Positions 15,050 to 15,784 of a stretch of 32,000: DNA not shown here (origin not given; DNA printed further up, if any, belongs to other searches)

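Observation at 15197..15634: Minimal GGDEF-like palm domain (GTEEF) translationally wedged between serA and an RNA m5C methyltransferase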

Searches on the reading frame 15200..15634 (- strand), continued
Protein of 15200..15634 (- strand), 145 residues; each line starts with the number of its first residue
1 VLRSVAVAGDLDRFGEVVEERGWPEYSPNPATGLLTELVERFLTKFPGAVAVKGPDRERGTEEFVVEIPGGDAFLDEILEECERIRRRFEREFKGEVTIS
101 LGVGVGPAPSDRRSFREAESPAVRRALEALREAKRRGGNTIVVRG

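Call 62: search_solved_structures(query=A2, max_evalue=0.0001, show_alignments=5)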
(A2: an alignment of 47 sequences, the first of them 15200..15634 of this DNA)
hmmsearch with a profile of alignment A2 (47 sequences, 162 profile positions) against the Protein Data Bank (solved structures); distinct sequences matched with E-value up to 0.0001: 5.
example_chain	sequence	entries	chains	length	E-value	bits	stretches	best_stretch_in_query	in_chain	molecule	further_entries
3ign_A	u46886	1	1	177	1.6e-06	31.5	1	63-150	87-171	Diguanylate cyclase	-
4wxw_A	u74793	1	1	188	2.2e-06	31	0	63-151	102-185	Uncharacterized protein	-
4wxo_A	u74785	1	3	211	3.2e-06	30.5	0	63-151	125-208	Uncharacterized protein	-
3ezu_A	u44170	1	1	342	3.3e-05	27.2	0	65-147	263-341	GGDEF domain protein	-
4zve_A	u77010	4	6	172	7.2e-05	26.1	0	10-148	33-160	Diguanylate cyclase DosC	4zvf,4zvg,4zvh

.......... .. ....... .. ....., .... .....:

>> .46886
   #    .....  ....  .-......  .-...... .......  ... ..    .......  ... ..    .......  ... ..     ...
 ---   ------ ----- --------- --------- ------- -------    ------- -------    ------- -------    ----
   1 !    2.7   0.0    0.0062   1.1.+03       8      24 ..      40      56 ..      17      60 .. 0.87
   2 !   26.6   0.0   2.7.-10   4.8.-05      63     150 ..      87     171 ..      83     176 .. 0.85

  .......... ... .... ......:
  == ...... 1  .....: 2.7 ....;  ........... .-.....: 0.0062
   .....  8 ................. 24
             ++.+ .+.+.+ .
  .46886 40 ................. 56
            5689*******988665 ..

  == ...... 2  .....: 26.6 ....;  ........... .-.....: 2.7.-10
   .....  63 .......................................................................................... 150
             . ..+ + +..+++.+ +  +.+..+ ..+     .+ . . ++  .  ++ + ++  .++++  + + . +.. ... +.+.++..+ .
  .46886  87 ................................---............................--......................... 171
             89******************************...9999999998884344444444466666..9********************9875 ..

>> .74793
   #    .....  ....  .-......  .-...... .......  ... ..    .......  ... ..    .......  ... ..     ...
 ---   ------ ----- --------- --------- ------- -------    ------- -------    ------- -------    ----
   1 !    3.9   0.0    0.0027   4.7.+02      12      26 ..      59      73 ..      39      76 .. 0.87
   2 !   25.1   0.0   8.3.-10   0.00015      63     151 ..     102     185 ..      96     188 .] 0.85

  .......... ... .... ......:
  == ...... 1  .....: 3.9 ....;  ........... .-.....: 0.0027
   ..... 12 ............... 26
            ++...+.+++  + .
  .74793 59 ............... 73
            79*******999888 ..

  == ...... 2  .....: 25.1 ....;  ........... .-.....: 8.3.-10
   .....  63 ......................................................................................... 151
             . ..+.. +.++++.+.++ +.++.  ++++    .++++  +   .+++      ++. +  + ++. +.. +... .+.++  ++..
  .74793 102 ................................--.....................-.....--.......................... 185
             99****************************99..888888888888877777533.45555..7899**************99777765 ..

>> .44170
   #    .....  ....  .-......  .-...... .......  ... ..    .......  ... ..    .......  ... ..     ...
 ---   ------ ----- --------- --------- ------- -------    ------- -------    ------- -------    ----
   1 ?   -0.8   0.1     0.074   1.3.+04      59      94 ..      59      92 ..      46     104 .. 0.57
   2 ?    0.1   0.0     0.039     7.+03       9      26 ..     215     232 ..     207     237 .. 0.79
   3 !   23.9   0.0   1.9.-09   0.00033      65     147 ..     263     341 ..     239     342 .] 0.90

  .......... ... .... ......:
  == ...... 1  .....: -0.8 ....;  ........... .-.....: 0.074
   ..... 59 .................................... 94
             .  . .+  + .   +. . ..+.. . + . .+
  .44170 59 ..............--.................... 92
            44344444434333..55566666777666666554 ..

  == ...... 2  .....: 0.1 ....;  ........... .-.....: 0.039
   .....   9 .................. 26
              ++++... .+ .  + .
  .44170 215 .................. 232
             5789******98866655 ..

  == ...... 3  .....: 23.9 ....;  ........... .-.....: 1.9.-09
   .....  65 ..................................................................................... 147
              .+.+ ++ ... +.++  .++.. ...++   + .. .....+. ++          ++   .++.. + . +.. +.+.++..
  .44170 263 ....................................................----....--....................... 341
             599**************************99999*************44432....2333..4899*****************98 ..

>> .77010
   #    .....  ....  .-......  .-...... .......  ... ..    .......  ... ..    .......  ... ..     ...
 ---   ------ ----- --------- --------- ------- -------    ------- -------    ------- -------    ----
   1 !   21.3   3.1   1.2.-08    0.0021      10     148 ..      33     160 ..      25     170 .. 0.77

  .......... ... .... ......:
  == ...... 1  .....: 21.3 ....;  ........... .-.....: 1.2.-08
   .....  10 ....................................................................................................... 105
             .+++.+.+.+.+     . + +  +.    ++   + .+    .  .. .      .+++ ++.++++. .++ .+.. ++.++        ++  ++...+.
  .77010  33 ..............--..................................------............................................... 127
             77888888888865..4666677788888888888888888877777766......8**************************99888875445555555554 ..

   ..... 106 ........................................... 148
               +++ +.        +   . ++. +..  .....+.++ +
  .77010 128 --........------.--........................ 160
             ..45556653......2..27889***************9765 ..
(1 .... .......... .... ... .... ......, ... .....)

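Call 64: find_encoding_contigs(protein=P0101, flank=5000, max_places=1)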
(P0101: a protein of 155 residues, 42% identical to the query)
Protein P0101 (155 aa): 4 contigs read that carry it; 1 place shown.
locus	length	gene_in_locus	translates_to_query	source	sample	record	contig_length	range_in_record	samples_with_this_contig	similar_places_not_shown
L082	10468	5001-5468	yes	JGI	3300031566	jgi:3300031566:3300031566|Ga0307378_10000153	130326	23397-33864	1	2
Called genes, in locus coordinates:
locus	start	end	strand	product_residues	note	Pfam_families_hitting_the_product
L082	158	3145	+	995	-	PF12704:MacB_PCD, PF02687:FtsX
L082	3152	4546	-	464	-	-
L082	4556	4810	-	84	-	PF01037:AsnC_trans_reg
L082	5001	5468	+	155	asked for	-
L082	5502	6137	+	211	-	PF13263:PHP_C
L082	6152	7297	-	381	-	PF00579:tRNA-synt_1b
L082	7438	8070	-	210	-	-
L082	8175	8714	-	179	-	PF01864:CarS-like, PF01148:CTP_transf_1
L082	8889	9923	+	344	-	PF12706:Lactamase_B_2 (faint)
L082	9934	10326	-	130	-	PF04471:Mrr_cat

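Call 65: find_encoding_contigs(protein=P0096, flank=5000, max_places=1)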
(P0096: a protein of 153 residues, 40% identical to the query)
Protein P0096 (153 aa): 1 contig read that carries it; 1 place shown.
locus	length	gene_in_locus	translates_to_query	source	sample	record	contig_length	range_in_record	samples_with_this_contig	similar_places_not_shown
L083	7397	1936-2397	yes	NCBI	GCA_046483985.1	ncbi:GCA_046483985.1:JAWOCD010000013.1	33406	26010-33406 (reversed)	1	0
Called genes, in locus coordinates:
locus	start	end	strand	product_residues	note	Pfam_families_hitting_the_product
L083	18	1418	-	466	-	PF04389:Peptidase_M28, PF01546:Peptidase_M20, PF07687:M20_dimer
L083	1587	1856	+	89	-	PF01247:Ribosomal_L35Ae, PF01782:RimM (faint)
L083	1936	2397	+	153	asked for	-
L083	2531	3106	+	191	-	PF13263:PHP_C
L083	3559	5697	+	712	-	-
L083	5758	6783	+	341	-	PF01717:Meth_synt_2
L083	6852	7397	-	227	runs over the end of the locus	PF03357:Snf7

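Call 66: find_encoding_contigs(protein=P0118, flank=5000, max_places=1)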
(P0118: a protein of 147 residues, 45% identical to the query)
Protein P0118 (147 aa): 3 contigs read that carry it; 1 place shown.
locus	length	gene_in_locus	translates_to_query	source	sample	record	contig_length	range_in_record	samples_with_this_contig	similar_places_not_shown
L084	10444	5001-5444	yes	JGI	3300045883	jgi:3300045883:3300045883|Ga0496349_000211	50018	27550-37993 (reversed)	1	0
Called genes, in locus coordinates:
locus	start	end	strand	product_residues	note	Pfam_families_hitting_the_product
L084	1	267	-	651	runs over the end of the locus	PF06733:DEAD_2, PF06777:HBB, PF13307:Helicase_C_2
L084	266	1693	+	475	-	PF02878:PGM_PMM_I, PF02879:PGM_PMM_II, PF02880:PGM_PMM_III, PF00408:PGM_PMM_IV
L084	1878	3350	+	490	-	-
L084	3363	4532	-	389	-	PF01189:Methyltr_RsmB-F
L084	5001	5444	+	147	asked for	-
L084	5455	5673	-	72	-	PF01938:TRAM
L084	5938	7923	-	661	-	PF03030:H_PPase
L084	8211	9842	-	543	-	PF01921:tRNA-synt_1f, PF09334:tRNA-synt_1g (faint), PF19269:Anticodon_2 (weak)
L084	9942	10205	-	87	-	-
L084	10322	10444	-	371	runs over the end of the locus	PF04406:TP6A_N, PF21180:TOP6A-Spo11_Toprim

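Call 71: list_cluster_members(proteins=[window:15200-15634:-, P0020])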
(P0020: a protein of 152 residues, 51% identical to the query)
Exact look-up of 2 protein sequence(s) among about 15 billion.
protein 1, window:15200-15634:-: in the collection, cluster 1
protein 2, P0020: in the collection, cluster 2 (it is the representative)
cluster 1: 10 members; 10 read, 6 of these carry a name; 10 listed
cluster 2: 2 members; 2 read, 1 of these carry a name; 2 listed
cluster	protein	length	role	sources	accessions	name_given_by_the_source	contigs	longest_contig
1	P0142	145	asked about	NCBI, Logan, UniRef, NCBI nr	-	-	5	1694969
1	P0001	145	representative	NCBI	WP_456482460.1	hypothetical protein [Methanopyrus sp.]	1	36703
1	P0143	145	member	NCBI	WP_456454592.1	hypothetical protein [Methanopyrus sp.]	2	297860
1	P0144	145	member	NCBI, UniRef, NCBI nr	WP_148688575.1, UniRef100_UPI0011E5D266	hypothetical protein [Methanopyrus sp. SNP6] | hypothetical protein n=1 Tax=Methanopyrus sp. SNP6 TaxID=1937005 RepID=UPI0011E5D266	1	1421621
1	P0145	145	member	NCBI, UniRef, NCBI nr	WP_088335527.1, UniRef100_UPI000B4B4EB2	hypothetical protein [Methanopyrus sp. KOL6] | hypothetical protein n=1 Tax=Methanopyrus sp. KOL6 TaxID=1937004 RepID=UPI000B4B4EB2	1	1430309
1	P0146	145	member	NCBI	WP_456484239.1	hypothetical protein [Methanopyrus kandleri]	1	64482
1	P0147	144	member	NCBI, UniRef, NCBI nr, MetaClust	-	-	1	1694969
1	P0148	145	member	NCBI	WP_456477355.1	hypothetical protein [Methanopyrus sp.]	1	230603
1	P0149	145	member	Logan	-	-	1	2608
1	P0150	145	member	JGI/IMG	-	-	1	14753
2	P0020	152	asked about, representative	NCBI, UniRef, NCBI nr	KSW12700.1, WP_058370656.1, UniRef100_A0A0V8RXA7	hypothetical protein CF15_04080 [Pyrodictium occultum] | GGDEF domain-containing protein n=1 Tax=Pyrodictium occultum TaxID=2309 ... | hypothetical protein [Pyrodictium occultum]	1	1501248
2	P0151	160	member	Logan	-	-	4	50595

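Call 72: find_homologous_proteins(query=P0067, max_evalue=0.001)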
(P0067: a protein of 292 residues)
Query P0067 (292 aa): 17 proteins with E <= 0.001 among 3378 candidates.
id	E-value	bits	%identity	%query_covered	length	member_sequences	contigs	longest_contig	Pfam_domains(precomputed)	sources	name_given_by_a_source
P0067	9.1e-185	630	100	100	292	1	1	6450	PF01751.29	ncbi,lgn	-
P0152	2.0e-23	101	44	45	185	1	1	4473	-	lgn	-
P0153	2.3e-23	101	50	39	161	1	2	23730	-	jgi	jgi:dTMP kinase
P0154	5.5e-20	90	41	38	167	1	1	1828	PF01751.29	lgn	-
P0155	8.4e-19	86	41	43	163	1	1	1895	PF01751.29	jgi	jgi:dTMP kinase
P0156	1.1e-16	79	40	44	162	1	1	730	-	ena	-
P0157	6.9e-15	73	42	40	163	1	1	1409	PF13662.13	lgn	-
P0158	2.4e-14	71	38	38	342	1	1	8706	PF02223.24,PF01712.26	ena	-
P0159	1.8e-13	68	38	36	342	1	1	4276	PF02223.24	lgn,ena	-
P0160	2.0e-13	68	42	39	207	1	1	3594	PF01751.29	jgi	jgi:5S rRNA maturation endonuclease (ribonuclease M5)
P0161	2.7e-12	65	39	21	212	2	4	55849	-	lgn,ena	-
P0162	1.1e-11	63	40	39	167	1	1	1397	PF13155.13,PF13662.13,PF01751.29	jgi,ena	-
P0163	1.8e-11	62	39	42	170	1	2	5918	PF13662.13,PF01751.29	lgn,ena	-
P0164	6.6e-11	60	43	34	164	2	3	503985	PF01751.29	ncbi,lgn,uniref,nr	ncbi:toprim domain-containing protein [Methanimicrococcus blatticola]|uniref:5S rRNA maturation endo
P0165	1.7e-10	59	41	34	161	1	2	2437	PF13155.13,PF13662.13,PF01751.29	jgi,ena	-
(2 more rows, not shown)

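Call 74: search_solved_structures(query=A5, max_evalue=0.01)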
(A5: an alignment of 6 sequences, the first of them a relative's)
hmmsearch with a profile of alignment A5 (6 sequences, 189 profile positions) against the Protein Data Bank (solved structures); distinct sequences matched with E-value up to 0.01: 3.
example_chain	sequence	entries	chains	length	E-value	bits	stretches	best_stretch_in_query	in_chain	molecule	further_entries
7rty_A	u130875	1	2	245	0.00016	24.7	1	3-166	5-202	PsfC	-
7ug9_A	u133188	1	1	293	0.00073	22.5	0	77-154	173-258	5'-3' exoribonuclease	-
1m65_A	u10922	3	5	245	0.0085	19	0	82-162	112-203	Hypothetical protein ycdX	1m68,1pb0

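Call 75: search_protein_families(library=pfam, alignment_id=A5, max_evalue=0.01)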
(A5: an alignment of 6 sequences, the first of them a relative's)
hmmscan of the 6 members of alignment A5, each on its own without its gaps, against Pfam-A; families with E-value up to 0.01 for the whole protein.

A. member 1, L083:2531-3103:+ (191 aa): 1 family
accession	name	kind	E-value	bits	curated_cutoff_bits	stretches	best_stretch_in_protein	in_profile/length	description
PF13263.12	PHP_C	-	5e-10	39.2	21.3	1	133-186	3-56/56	PHP-associated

B. families by the number of members that match (of 6 scanned): 2 families
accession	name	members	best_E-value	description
PF13263.12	PHP_C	6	3e-15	PHP-associated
PF02811.25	PHP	2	0.0024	PHP domain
